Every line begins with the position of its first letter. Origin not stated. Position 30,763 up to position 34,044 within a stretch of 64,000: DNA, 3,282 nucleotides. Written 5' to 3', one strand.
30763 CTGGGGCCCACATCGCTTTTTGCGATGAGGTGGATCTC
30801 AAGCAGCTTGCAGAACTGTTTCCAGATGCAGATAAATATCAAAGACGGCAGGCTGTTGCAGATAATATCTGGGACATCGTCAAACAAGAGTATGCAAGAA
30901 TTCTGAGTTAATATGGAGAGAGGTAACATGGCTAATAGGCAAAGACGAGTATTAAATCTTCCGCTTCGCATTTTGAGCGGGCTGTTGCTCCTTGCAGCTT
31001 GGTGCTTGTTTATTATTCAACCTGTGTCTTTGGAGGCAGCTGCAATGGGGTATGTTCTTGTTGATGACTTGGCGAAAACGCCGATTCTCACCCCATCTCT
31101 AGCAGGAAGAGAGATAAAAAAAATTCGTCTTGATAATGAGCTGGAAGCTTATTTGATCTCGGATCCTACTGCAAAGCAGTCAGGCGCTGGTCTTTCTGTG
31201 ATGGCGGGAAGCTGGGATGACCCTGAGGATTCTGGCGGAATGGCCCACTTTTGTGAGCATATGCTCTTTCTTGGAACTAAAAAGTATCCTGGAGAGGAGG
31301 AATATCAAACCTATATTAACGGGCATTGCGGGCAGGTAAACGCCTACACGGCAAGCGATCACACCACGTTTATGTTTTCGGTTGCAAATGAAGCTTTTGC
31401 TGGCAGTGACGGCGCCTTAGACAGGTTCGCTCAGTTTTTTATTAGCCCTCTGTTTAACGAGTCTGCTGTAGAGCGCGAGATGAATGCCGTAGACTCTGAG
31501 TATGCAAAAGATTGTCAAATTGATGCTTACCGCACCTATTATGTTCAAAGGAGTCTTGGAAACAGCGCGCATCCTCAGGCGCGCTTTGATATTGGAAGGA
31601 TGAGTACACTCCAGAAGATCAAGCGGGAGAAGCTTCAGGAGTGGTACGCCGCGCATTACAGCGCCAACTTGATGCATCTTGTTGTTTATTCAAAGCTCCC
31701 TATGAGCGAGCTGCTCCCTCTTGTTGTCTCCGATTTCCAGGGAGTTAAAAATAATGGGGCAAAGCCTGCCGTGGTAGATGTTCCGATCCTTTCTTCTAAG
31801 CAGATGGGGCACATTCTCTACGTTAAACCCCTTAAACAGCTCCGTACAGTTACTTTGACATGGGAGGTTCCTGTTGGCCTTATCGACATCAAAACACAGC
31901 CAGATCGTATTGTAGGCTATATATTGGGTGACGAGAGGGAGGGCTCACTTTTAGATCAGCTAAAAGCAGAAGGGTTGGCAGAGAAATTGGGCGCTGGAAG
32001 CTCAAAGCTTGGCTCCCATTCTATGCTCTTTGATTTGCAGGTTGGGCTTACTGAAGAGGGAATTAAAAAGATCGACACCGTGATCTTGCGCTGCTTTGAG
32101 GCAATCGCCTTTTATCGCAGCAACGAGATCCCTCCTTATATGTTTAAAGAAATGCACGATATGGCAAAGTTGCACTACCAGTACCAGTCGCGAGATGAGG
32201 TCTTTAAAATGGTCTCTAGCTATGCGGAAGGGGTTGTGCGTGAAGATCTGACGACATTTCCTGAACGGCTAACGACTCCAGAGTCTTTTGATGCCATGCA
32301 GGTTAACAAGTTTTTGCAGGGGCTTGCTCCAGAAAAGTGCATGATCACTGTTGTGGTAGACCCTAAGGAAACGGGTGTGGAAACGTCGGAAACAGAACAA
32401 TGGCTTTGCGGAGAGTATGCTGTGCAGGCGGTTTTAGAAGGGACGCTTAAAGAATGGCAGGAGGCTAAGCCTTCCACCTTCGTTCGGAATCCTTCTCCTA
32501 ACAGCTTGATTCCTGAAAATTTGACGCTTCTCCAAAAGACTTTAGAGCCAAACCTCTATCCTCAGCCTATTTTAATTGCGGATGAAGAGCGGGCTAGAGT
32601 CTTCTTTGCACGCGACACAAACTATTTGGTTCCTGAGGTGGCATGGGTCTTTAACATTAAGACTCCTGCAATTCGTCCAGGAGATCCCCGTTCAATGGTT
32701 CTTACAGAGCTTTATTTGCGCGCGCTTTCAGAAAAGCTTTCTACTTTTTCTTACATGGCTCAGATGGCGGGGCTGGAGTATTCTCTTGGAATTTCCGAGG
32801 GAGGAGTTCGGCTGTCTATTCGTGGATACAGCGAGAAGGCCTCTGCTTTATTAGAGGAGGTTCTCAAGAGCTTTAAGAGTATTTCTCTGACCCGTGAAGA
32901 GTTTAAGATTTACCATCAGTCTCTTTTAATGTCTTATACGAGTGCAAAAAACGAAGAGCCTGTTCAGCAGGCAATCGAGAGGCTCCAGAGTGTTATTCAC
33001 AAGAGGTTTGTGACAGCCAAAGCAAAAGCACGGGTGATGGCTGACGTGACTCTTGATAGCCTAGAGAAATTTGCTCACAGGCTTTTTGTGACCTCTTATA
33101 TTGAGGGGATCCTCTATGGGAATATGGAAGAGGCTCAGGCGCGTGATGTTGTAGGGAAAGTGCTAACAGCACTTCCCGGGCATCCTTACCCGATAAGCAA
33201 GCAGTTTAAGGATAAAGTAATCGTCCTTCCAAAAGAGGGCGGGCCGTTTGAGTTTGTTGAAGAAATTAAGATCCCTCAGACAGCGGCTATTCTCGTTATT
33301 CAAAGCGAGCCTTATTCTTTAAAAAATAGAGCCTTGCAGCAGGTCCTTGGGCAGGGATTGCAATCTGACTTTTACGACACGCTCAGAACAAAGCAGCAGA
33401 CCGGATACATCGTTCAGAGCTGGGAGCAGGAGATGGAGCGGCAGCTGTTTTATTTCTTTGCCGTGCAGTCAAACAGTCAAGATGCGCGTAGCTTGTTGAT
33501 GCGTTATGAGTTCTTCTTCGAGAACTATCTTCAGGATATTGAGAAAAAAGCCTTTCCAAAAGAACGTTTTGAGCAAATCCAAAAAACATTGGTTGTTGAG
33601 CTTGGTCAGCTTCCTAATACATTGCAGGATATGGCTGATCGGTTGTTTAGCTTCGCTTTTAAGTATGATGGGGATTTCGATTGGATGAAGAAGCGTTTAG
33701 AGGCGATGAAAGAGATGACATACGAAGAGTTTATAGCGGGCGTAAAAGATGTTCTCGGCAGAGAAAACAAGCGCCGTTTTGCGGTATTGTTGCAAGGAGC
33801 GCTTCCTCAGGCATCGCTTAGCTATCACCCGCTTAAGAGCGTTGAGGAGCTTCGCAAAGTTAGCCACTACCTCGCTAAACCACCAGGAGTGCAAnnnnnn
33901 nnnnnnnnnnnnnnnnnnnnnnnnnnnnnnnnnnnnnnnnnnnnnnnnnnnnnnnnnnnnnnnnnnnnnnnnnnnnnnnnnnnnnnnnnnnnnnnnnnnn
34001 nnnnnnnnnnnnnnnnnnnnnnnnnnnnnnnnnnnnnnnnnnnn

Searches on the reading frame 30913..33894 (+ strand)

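Call 12: search_protein_families(library=pfam, proteins=[window:30913-33894:+], max_evalue=0.01)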
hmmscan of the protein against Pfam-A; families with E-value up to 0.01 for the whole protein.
window:30913-33894:+ (994 aa): 4 families
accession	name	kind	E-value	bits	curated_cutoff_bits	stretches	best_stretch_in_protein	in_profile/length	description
PF16187.10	Peptidase_M16_M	-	6.5e-55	186.6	29.7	1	422-706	1-282/284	Middle or third domain of peptidase_M16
PF05193.26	Peptidase_M16_C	-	2.9e-37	128.7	23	2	711-893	1-181/181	Peptidase M16 inactive domain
PF00675.25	Peptidase_M16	-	2.7e-35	121.9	22.3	1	81-215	4-145/149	Insulinase (Peptidase family M16)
PF22456.1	PqqF-like_C_4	-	8e-16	58.5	27.5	1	812-911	2-99/100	PQQ synthase PqqF-like, C-terminal lobe domain 4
